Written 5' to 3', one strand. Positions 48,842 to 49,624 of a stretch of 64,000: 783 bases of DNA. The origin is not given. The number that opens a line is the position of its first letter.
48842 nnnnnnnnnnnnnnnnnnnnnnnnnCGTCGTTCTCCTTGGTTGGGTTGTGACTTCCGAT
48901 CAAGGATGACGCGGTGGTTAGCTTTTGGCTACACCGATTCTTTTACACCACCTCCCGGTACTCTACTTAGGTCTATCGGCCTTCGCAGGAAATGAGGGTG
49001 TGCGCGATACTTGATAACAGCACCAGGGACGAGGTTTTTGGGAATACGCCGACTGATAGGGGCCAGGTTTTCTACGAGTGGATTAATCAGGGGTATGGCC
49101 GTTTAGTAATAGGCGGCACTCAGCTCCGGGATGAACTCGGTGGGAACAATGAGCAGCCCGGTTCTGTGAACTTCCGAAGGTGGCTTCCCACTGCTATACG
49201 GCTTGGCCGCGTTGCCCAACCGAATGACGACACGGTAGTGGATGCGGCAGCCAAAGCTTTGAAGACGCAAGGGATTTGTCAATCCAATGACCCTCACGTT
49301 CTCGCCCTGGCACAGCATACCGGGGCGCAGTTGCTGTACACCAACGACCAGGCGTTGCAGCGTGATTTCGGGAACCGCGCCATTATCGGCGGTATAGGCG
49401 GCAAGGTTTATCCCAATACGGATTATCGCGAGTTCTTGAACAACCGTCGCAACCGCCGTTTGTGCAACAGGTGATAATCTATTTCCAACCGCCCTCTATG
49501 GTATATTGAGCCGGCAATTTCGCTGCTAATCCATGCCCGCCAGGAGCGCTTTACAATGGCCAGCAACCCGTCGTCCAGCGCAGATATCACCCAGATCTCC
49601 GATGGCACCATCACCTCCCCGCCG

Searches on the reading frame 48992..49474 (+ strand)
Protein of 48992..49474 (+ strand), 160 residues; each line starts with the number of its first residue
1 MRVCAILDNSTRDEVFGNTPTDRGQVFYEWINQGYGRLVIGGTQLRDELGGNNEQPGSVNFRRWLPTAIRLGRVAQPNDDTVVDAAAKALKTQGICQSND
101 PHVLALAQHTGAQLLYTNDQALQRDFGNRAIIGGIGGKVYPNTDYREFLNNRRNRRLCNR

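Call 71: search_protein_families(library=pfam, proteins=[window:48992-49474:+], max_evalue=0.01)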
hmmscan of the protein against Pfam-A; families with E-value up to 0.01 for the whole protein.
window:48992-49474:+ (160 aa): 2 families
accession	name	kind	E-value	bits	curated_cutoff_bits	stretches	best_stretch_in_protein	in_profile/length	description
PF01850.27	PIN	-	0.00097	20.2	23.6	1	78-124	72-116/120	PIN domain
PF22508.2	InlJ_IG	-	0.0073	16.8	26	0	6-39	41-74/81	Internalin J, Immunoglobulin-like domain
